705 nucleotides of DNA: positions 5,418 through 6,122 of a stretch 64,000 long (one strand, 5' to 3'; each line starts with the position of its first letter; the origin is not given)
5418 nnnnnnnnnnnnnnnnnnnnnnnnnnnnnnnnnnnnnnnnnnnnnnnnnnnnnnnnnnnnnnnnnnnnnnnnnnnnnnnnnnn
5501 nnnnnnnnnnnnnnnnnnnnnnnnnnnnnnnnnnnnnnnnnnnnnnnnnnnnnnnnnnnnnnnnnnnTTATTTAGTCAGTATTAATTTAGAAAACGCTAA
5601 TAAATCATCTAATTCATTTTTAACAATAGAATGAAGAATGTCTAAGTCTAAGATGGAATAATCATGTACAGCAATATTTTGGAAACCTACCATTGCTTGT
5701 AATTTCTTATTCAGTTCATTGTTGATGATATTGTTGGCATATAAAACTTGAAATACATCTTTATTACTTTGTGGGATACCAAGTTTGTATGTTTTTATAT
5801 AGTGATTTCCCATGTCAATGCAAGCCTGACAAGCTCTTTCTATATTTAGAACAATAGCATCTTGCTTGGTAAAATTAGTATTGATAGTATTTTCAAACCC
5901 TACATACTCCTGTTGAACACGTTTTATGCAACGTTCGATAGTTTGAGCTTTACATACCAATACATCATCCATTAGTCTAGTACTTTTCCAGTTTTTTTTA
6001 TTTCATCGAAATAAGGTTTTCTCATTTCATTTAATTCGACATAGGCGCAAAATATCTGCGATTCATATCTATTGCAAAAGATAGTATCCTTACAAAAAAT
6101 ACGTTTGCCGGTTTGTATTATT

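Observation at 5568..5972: HepT toxin carries Gln in place of the catalytic Arg of the HEPN Rx4H motif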

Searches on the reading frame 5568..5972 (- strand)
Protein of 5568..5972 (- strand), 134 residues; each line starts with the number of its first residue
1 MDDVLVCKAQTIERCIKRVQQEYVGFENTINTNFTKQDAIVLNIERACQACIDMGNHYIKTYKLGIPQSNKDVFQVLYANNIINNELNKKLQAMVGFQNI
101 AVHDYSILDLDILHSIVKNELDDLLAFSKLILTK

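Call 3: search_protein_families(library=pfam, proteins=[window:5568-5972:-], max_evalue=0.01)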
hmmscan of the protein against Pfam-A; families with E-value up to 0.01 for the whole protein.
window:5568-5972:- (134 aa): 2 families
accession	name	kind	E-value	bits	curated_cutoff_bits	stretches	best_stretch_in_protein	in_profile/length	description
PF01934.22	HepT-like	-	1.5e-27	96.2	23.5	1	12-130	1-119/120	Ribonuclease HepT-like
PF22078.1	Ribosomal_bL9m_C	-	0.0084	16.5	27.7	0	57-122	13-77/86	Large ribosomal subunit protein bL9m C-terminal domain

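Call 4: search_protein_families(library=ncbifam, proteins=[window:5568-5972:-], max_evalue=0.01)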
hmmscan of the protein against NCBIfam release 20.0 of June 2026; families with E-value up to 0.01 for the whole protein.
window:5568-5972:- (134 aa): 1 family
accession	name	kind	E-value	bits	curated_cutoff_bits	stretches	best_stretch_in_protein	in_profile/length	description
NF047751.1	HepT_toxin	equivalog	1.6e-43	147.4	60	1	8-127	1-120/120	type VII toxin-antitoxin system HepT family RNase toxin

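Call 5: search_solved_structures(query=window:5568-5972:-, max_evalue=1, show_alignments=4)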
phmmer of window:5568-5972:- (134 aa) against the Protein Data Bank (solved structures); distinct sequences matched with E-value up to 1: 8.
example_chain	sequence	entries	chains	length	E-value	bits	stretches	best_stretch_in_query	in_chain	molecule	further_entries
6m6u_B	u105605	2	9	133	1.1e-34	122.7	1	1-131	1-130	Toxin-antitoxin system toxin HepN family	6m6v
5yep_B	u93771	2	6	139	1.3e-34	122.5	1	1-131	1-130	Toxin-antitoxin system toxin HepN family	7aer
6m6w_B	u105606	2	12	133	1.8e-33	118.8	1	1-131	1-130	Toxin-antitoxin system toxin HepN family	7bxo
7ae9_A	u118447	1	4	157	0.00017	25.2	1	34-111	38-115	HEPN toxin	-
7ae6_A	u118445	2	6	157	0.00028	24.4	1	33-111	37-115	HEPN toxin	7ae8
1ylm_A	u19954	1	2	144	0.0077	19.8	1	49-130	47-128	hypothetical protein BSU32300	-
7ae2_A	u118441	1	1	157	0.013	19.1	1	33-111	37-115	HEPN toxin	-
1yqh_A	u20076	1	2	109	0.54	13.9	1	11-60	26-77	IG hypothetical 16092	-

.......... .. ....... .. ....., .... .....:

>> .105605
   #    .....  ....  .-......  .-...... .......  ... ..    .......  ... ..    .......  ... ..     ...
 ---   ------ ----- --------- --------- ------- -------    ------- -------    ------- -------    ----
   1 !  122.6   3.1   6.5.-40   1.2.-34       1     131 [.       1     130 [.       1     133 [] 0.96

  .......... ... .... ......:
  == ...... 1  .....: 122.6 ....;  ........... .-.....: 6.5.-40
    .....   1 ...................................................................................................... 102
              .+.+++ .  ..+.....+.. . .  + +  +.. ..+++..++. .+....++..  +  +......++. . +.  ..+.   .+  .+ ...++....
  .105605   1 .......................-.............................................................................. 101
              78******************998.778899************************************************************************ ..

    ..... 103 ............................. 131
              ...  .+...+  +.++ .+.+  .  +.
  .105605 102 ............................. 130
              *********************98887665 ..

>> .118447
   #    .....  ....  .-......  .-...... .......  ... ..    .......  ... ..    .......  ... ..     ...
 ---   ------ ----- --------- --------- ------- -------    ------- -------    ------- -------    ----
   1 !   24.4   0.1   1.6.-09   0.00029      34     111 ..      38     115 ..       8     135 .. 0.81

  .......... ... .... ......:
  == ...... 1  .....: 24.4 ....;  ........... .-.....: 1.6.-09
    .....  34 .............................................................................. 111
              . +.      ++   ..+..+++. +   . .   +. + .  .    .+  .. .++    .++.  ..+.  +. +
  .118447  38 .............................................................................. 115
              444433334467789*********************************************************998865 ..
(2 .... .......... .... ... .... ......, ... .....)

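Call 6: find_homologous_proteins(query=window:5568-5972:-, max_evalue=0.00001)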
Query window:5568-5972:- (134 aa): 349 proteins with E <= 0.00001 among 356 candidates; the best 120 are listed.
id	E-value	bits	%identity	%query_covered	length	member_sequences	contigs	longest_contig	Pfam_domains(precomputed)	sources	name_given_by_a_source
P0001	1.2e-79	283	99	100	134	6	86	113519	PF01934.23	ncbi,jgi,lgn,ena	jgi:uncharacterized protein YutE (UPF0331/DUF86 family)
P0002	1.1e-77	276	98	100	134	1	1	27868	PF01934.23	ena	-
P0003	6.3e-69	248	84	100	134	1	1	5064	PF01934.23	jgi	jgi:uncharacterized protein YutE (UPF0331/DUF86 family)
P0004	1.8e-67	243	83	100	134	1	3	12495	PF01934.23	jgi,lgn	jgi:uncharacterized protein YutE (UPF0331/DUF86 family)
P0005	1.8e-67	243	83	100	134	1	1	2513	PF01934.23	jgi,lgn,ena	-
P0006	2.8e-67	243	82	100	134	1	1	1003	PF01934.23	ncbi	-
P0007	1.4e-66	240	81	100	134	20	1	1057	PF01934.23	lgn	-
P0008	5.6e-66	238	80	100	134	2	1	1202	PF01934.23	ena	-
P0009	1.5e-65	237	81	100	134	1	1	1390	PF01934.23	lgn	-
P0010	4.0e-65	236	80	100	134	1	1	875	PF01934.23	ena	-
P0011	3.3e-63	229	78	100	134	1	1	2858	PF01934.23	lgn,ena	-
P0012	5.1e-58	213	74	100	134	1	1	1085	PF01934.23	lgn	-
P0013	2.4e-52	194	68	100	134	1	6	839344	PF01934.23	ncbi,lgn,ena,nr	ncbi:MAG: DUF86 domain-containing protein [Chitinophagales bacterium]|nr:DUF86 domain-containing pro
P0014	1.1e-46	176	61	99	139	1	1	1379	PF01934.23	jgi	-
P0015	1.7e-44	169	59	100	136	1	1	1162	PF01934.23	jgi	-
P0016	1.3e-43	166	80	69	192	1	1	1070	PF01934.23,PF12635.13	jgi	-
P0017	2.2e-43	165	59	99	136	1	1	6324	PF01934.23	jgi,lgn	-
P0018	2.4e-42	162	54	100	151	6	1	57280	PF01934.23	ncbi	-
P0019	7.3e-42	160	58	99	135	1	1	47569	PF01934.23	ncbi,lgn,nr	ncbi:MAG: DUF86 domain-containing protein [Gammaproteobacteria bacterium]|nr:DUF86 domain-containing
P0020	1.7e-41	159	57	99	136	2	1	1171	PF01934.23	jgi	-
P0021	1.8e-41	159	55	99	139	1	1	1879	PF01934.23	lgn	-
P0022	5.7e-41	158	54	100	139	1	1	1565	PF01934.23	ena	-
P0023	1.2e-40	157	56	100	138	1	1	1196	PF01934.23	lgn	-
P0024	1.3e-40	156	55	100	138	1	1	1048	PF01934.23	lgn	-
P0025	1.8e-40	156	55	99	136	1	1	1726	PF01934.23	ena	-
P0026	2.2e-40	156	57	100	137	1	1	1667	PF01934.23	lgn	-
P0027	4.1e-40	155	54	100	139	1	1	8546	PF01934.23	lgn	-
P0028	4.6e-40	155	53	99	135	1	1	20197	PF01934.23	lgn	-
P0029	5.5e-40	154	56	96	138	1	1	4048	PF01934.23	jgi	jgi:uncharacterized protein YutE (UPF0331/DUF86 family)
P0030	6.2e-40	154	57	100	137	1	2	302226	PF01934.23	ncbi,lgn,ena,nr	ncbi:MAG: hypothetical protein K940chlam1_00926 [Candidatus Anoxychlamydiales bacterium]|nr:hypothet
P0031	6.2e-40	154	56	98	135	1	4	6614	PF01934.23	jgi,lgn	-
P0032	7.9e-40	154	52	99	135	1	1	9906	PF01934.23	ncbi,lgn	ncbi:type II toxin-antitoxin system toxin [soil metagenome]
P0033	8.4e-40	154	55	100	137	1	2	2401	PF01934.23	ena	-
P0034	8.8e-40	154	53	98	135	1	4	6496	PF01934.23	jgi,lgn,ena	-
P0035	1.3e-39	153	57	96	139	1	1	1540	PF01934.23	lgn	-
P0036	1.5e-39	153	53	97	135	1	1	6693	PF01934.23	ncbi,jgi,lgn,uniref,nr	ncbi:MAG: hypothetical protein COB67_10235 [SAR324 cluster bacterium]|uniref:DUF86 domain-containing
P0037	1.6e-39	153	50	98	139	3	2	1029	PF01934.23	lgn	-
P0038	1.6e-39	153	56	97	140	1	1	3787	PF01934.23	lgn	-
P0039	1.7e-39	153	53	98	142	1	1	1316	PF01934.23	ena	-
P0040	2.5e-39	152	53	93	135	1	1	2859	PF01934.23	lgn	-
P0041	3.0e-39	152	55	98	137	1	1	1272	PF01934.23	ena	-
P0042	3.1e-39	152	56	99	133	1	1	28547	PF01934.23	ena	-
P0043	3.4e-39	152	51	99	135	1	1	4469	PF01934.23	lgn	-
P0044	5.9e-39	151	54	99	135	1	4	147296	PF01934.23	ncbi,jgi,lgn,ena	jgi:uncharacterized protein YutE (UPF0331/DUF86 family)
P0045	6.4e-39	151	59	94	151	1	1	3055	PF01934.23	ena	-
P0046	7.2e-39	151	55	96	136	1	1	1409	PF01934.23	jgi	jgi:uncharacterized protein YutE (UPF0331/DUF86 family)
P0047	8.8e-39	151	53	99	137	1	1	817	PF01934.23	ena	-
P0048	9.1e-39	150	54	99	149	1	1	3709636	PF01934.23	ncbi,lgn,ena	-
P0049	9.4e-39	150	52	99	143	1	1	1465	PF01934.23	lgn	-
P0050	1.4e-38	150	52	99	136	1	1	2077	PF01934.23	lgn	-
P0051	1.6e-38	150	52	99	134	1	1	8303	PF01934.23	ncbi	-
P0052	2.7e-38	149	54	98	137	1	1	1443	PF01934.23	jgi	-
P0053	4.4e-38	148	55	99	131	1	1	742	PF01934.23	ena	-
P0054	5.1e-38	148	51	99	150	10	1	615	PF01934.23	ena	-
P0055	8.6e-38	147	52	100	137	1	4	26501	PF01934.23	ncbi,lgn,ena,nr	ncbi:MAG: hypothetical protein K1060chlam1_00716 [Candidatus Anoxychlamydiales bacterium]|nr:hypothe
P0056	1.0e-37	147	52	98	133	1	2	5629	PF01934.23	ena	-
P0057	1.3e-37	147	51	99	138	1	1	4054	PF01934.23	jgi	jgi:uncharacterized protein YutE (UPF0331/DUF86 family)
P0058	1.7e-37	146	52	99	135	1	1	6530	PF01934.23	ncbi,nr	ncbi:MAG: DUF86 domain-containing protein [Candidatus Melainabacteria bacterium]|nr:DUF86 domain-con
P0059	3.0e-37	146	53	98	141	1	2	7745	PF01934.23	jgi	jgi:uncharacterized protein YutE (UPF0331/DUF86 family)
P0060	3.3e-37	145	54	88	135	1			PF01934.23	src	-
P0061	3.8e-37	145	50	99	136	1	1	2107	PF01934.23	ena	-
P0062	6.6e-37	144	56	99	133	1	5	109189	PF01934.23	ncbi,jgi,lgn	jgi:uncharacterized protein YutE (UPF0331/DUF86 family)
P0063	6.6e-37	144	50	100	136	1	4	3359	PF01934.23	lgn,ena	-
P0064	6.7e-37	144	54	100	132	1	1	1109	PF01934.23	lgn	-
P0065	7.9e-37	144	52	99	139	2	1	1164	PF01934.23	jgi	-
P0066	8.4e-37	144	52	99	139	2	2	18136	PF01934.23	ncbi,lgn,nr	ncbi:MAG: DUF86 domain-containing protein [Comamonas sp.]|nr:DUF86 domain-containing protein [Comamo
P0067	9.0e-37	144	50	100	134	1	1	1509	PF01934.23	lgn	-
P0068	9.5e-37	144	51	99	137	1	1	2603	PF01934.23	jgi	jgi:uncharacterized protein YutE (UPF0331/DUF86 family)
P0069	1.1e-36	144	50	99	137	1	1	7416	PF01934.23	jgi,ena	-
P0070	1.2e-36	144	52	99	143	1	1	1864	PF01934.23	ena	-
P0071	1.3e-36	144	52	99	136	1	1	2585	PF01934.23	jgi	jgi:uncharacterized protein YutE (UPF0331/DUF86 family)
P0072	1.5e-36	143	53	98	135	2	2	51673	PF01934.23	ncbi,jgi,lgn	-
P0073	1.7e-36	143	51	99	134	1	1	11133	PF01934.23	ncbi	-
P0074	1.7e-36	143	52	99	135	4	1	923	PF01934.23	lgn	-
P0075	1.9e-36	143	52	98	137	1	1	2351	PF01934.23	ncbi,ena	-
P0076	2.6e-36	143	50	99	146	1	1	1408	PF01934.23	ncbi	-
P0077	3.0e-36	142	50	99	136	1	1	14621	PF01934.23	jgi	jgi:uncharacterized protein YutE (UPF0331/DUF86 family)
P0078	3.2e-36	142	51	99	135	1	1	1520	PF01934.23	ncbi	-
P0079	3.5e-36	142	53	99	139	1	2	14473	PF01934.23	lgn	-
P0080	3.8e-36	142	49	100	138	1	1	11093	PF01934.23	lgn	-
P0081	3.8e-36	142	52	98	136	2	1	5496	PF01934.23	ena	-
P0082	6.0e-36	141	50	99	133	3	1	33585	PF01934.23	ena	-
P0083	1.2e-35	140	49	99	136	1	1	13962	PF01934.23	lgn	-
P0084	1.3e-35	140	49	99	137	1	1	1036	PF01934.23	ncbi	-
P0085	1.4e-35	140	50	99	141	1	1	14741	PF01934.23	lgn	-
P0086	1.6e-35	140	52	100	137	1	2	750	PF01934.23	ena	-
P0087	1.8e-35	140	51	100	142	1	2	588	PF01934.23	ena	-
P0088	1.8e-35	140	51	100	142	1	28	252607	PF01934.23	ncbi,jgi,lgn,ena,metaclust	ncbi:MAG: DUF86 domain-containing protein [Methylococcaceae bacterium]|metaclust:\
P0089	2.1e-35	140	46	99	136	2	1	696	PF01934.23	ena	-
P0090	2.1e-35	140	51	100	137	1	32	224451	PF01934.23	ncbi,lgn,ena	-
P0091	2.2e-35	140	48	100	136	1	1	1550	PF01934.23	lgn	-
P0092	2.4e-35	139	50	99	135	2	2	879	PF01934.23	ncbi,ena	-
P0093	2.6e-35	139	53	100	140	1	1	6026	PF01934.23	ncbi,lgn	-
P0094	3.4e-35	139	53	99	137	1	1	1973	PF01934.23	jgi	jgi:uncharacterized protein YutE (UPF0331/DUF86 family)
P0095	3.6e-35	139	52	99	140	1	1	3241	PF01934.23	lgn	-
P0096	3.8e-35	139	50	98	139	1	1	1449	PF01934.23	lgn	-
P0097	4.0e-35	139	51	100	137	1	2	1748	PF01934.23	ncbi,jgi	jgi:uncharacterized protein YutE (UPF0331/DUF86 family)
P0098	4.3e-35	139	53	96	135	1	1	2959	PF01934.23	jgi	jgi:uncharacterized protein YutE (UPF0331/DUF86 family)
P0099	4.8e-35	138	51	100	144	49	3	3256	PF01934.23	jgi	jgi:uncharacterized protein YutE (UPF0331/DUF86 family)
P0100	5.0e-35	138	49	99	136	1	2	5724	PF01934.23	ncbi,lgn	-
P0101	5.4e-35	138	51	100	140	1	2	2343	PF01934.23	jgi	jgi:uncharacterized protein YutE (UPF0331/DUF86 family)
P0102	6.4e-35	138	50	100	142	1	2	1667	PF01934.23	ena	-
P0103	6.5e-35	138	49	100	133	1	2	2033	PF01934.23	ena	-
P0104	7.8e-35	138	51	100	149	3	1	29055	PF01934.23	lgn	-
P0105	8.6e-35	138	52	94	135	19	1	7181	PF01934.23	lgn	-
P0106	9.3e-35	138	55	92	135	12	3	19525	PF01934.23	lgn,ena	-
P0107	1.0e-34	137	51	99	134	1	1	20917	PF01934.23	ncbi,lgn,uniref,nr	ncbi:type VII toxin-antitoxin system HepT family RNase toxin [Effusibacillus pohliae]|uniref:type VI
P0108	1.1e-34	137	51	92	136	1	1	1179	PF01934.23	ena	-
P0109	1.1e-34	137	50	100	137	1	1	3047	PF01934.23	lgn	-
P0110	1.1e-34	137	50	99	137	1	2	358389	PF01934.23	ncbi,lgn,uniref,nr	ncbi:type VII toxin-antitoxin system HepT family RNase toxin [Parendozoicomonas haliclonae]|uniref:D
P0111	1.2e-34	137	51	99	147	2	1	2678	PF01934.23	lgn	-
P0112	1.3e-34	137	49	100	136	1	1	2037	PF01934.23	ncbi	-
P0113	1.3e-34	137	47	98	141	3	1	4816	PF01934.23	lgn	-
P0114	1.3e-34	137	49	100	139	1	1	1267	PF01934.23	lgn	-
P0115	1.4e-34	137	53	92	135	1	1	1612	PF01934.23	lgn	-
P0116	1.6e-34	137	50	100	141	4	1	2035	PF01934.23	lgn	-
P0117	1.7e-34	137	51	99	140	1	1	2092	PF01934.23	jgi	jgi:uncharacterized protein YutE (UPF0331/DUF86 family)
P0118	1.7e-34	137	50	99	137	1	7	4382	PF01934.23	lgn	-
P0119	1.8e-34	137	49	99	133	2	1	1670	PF01934.23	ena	-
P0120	1.8e-34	137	50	98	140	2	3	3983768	PF01934.23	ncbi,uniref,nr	ncbi:uncharacterized protein YutE (UPF0331/DUF86 family) [Sphaerotilus sulfidivorans]|uniref:DUF86 d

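Call 10: find_encoding_contigs(protein=P0001, flank=6000, max_places=10)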
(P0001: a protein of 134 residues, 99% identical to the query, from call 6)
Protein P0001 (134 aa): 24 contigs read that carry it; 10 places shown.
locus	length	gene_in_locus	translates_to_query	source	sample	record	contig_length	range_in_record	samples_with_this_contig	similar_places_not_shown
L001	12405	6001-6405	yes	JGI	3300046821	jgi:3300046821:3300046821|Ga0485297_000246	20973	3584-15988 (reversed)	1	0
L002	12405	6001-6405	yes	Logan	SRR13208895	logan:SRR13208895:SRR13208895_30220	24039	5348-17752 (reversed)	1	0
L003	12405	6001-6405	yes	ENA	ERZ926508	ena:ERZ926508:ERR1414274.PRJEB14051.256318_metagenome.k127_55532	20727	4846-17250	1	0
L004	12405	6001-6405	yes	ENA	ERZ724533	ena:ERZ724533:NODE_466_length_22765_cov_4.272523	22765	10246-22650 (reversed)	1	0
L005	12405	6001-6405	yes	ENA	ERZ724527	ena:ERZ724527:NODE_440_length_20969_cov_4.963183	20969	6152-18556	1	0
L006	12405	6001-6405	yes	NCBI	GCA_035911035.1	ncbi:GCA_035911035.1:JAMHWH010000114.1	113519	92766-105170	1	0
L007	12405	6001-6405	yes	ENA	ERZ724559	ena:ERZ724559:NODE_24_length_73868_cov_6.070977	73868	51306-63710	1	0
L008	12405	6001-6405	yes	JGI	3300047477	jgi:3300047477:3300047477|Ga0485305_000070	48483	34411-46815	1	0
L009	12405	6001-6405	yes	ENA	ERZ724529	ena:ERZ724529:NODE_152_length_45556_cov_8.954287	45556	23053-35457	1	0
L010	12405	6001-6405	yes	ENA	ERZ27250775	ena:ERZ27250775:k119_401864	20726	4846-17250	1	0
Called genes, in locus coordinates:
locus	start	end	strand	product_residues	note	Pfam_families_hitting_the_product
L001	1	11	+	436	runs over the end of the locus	PF00275:EPSP_synthase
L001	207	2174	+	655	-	PF02518:HATPase_c, PF00204:DNA_gyraseB, PF01751:Toprim, PF00986:DNA_gyraseB_C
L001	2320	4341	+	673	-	PF07584:BatA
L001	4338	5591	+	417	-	PF12890:DHOase, PF01979:Amidohydro_1 (faint)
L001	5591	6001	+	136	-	PF01909:NTP_transf_2 (weak), PF18765:Polbeta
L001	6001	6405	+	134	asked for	PF01934:HepT-like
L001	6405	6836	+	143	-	-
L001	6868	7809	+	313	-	PF00535:Glycos_transf_2, PF10111:Glyco_tranf_2_2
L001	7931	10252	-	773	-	PF21544:PorZ_N_b_propeller, PF13585:CHU_C (faint), PF07494:Reg_prop (weak), PF18962:Por_Secre_tail (weak)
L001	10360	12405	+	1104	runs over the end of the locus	PF00133:tRNA-synt_1, PF09334:tRNA-synt_1g (weak), PF08264:Anticodon_1, PF19302:DUF5915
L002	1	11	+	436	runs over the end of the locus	PF00275:EPSP_synthase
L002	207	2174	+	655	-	PF02518:HATPase_c, PF00204:DNA_gyraseB, PF01751:Toprim, PF00986:DNA_gyraseB_C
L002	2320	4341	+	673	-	PF07584:BatA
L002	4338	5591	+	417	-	PF12890:DHOase, PF01979:Amidohydro_1 (faint)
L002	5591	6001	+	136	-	PF01909:NTP_transf_2 (weak), PF18765:Polbeta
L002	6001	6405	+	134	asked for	PF01934:HepT-like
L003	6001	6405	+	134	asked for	PF01934:HepT-like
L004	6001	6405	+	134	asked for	PF01934:HepT-like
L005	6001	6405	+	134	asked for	PF01934:HepT-like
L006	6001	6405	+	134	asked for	PF01934:HepT-like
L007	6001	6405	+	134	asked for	PF01934:HepT-like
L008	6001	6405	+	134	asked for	PF01934:HepT-like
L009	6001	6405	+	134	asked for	PF01934:HepT-like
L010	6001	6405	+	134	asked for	PF01934:HepT-like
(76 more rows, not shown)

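Call 11: find_encoding_contigs(protein=P0004, flank=6000, max_places=3)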
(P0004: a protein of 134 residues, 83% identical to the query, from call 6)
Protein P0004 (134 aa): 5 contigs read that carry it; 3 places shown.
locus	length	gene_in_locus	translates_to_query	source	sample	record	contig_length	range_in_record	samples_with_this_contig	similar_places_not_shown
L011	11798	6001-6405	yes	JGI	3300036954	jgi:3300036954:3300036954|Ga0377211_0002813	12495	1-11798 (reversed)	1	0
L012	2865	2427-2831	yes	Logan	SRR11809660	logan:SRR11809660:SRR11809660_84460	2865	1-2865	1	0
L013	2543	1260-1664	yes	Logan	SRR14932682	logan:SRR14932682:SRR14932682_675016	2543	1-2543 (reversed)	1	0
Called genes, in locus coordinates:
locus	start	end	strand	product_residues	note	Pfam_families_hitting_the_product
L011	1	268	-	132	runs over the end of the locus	PF11325:DUF3127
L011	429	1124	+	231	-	PF13548:DUF4126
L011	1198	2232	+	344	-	PF04055:Radical_SAM, PF13186:SPASM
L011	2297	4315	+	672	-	PF07584:BatA, PF07705:CARDB (weak)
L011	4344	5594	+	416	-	PF12890:DHOase, PF01979:Amidohydro_1 (weak)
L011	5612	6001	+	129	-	PF01909:NTP_transf_2 (weak), PF18765:Polbeta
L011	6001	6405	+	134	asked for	PF01934:HepT-like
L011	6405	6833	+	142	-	-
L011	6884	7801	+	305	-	PF00535:Glycos_transf_2, PF10111:Glyco_tranf_2_2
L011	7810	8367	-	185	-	PF02075:RuvC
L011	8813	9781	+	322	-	PF03706:LPG_synthase_TM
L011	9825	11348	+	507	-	PF07690:MFS_1, PF00854:PTR2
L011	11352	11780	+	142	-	-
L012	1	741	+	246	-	?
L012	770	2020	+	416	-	PF12890:DHOase, PF01979:Amidohydro_1 (weak)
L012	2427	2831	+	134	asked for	PF01934:HepT-like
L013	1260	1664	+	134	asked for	PF01934:HepT-like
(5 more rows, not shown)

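Call 12: find_encoding_contigs(protein=P0013, flank=6000, max_places=2)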
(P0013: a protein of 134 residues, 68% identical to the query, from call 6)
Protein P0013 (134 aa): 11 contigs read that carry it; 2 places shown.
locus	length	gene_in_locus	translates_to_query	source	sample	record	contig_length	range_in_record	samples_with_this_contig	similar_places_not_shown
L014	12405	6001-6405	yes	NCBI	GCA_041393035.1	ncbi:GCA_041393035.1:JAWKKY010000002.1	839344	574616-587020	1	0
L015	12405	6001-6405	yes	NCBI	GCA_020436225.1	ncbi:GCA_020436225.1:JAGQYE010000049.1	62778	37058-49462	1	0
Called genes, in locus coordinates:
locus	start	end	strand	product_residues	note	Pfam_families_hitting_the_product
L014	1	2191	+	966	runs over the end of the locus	PF02463:SMC_N (faint), PF03193:RsgA_GTPase (faint), PF13555:AAA_29 (faint), PF20703:nSTAND1 (faint), PF00005:ABC_tran (faint), PF13191:AAA_16 (faint), PF17760:UvrA_inter, PF17755:UvrA_DNA-bind, +1 more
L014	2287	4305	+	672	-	PF07584:BatA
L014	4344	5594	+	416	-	PF12890:DHOase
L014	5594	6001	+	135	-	PF01909:NTP_transf_2, PF18765:Polbeta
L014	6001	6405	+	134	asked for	PF01934:HepT-like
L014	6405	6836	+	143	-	-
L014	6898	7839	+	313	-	PF00535:Glycos_transf_2, PF10111:Glyco_tranf_2_2, PF13641:Glyco_tranf_2_3 (weak)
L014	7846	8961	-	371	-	PF28535:DUF8431, PF03372:Exo_endo_phos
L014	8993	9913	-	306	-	PF01694:Rhomboid, PF20216:DUF6576 (weak)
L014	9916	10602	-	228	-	PF01694:Rhomboid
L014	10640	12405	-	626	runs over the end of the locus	PF02518:HATPase_c (weak), PF13589:HATPase_c_3, PF01119:DNA_mis_repair, PF08676:MutL_C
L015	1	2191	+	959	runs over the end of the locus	PF00005:ABC_tran (faint), PF02463:SMC_N (faint), PF03193:RsgA_GTPase (faint), PF13191:AAA_16 (faint), PF13555:AAA_29 (faint), PF20703:nSTAND1 (faint), PF17760:UvrA_inter, PF17755:UvrA_DNA-bind, +1 more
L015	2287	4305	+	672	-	PF07584:BatA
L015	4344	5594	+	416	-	PF12890:DHOase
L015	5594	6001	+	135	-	PF01909:NTP_transf_2, PF18765:Polbeta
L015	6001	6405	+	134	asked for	PF01934:HepT-like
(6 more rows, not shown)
